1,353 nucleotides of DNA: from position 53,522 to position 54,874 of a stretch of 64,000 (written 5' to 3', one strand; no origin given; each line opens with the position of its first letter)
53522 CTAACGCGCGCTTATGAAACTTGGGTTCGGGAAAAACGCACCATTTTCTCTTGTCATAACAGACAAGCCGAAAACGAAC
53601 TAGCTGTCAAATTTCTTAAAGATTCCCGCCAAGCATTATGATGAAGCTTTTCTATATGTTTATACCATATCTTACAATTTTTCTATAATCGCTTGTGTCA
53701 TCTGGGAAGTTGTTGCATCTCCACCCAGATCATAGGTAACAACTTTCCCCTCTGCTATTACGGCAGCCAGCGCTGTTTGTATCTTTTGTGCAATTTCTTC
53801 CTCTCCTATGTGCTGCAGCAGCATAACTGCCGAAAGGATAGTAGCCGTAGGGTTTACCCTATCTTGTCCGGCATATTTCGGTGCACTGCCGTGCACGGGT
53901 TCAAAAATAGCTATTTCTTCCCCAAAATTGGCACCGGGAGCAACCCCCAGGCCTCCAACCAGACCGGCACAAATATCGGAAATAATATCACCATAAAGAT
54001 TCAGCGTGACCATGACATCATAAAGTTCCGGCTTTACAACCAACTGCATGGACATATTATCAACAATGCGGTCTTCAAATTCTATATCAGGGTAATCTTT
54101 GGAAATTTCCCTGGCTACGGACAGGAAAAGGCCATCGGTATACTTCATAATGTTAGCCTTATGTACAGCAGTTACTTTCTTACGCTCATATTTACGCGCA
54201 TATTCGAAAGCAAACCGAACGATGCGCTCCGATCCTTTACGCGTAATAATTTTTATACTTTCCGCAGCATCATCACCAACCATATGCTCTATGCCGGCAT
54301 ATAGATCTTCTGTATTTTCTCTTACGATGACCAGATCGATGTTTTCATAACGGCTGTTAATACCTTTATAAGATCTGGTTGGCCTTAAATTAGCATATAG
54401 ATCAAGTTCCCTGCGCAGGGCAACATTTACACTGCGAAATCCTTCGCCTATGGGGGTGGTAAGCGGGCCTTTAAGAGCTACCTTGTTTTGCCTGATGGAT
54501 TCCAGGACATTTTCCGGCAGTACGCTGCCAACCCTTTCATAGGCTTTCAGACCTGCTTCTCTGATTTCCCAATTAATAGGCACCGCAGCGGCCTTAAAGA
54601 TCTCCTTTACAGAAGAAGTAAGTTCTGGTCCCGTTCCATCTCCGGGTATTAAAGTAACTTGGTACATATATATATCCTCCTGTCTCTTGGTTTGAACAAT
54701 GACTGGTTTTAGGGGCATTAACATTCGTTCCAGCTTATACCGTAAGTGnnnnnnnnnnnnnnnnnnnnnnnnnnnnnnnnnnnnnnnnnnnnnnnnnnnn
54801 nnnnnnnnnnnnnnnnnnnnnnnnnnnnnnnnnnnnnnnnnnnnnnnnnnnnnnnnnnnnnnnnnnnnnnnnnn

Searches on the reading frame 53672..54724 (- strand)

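Call 6: search_protein_families(library=pfam, proteins=[window:53672-54724:-])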
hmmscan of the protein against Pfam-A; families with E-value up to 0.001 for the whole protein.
window:53672-54724:- (350 aa): 1 family
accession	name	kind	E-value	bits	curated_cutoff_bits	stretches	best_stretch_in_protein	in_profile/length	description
PF00180.25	Iso_dh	-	1.5e-111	373.5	27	1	22-346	1-348/348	Isocitrate/isopropylmalate dehydrogenase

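Call 56: search_protein_families(library=ncbifam, proteins=[window:53672-54724:-], max_evalue=0.01)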
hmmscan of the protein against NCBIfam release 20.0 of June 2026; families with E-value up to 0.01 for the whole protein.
window:53672-54724:- (350 aa): 16 families
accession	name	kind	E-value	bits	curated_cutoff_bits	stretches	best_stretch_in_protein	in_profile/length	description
NF006529.0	PRK08997.1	equivalog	1.7e-139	464.5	510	1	22-350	5-335/335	isocitrate dehydrogenase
TIGR00175.1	mito_nad_idh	equivalog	5.7e-133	443.2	432.4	1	21-350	4-334/334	isocitrate dehydrogenase (NAD(+))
NF006673.0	PRK09222.1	equivalog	3.6e-127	425.3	509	1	21-349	5-340/482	NADP-dependent isocitrate dehydrogenase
NF040626.1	AksF2_Meth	equivalog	3.3e-117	391.5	540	1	20-350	1-330/333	homoisocitrate dehydrogenase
TIGR02088.1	LEU3_arch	subfamily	6.1e-116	387.2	409.8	1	23-347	1-324/324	isopropylmalate/isohomocitrate dehydrogenases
TIGR02924.1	ICDH_alpha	equivalog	1.7e-106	357.1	561.35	1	22-340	2-321/473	isocitrate dehydrogenase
NF040619.1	AksF_Meth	equivalog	3e-95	319.2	500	1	21-345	2-342/343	homoisocitrate dehydrogenase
TIGR00183.1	prok_nadp_idh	equivalog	1.8e-90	303.7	567.3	3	214-334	275-394/417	isocitrate dehydrogenase (NADP(+))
NF005425.0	PRK07006.1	equivalog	1.5e-86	290.8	490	3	214-334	275-394/416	NADP-dependent isocitrate dehydrogenase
NF002898.0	PRK03437.1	equivalog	1.3e-81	274.6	393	1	21-348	5-343/347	3-isopropylmalate dehydrogenase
NF005610.0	PRK07362.1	equivalog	1.2e-75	255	585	3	215-334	333-451/474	NADP-dependent isocitrate dehydrogenase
TIGR02089.1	TTC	equivalog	1.4e-75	254.4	470.4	1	21-350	4-352/352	tartrate dehydrogenase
NF040855.1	iso_homocit_dh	equivalog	1.2e-73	248.4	680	1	20-349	1-318/345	isocitrate--homoisocitrate dehydrogenase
NF005036.0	PRK06451.1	equivalog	2.4e-72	244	484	3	25-155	28-168/412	NADP-dependent isocitrate dehydrogenase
NF006048.0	PRK08194.1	equivalog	1.7e-69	234.5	501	1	20-350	3-349/352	tartrate dehydrogenase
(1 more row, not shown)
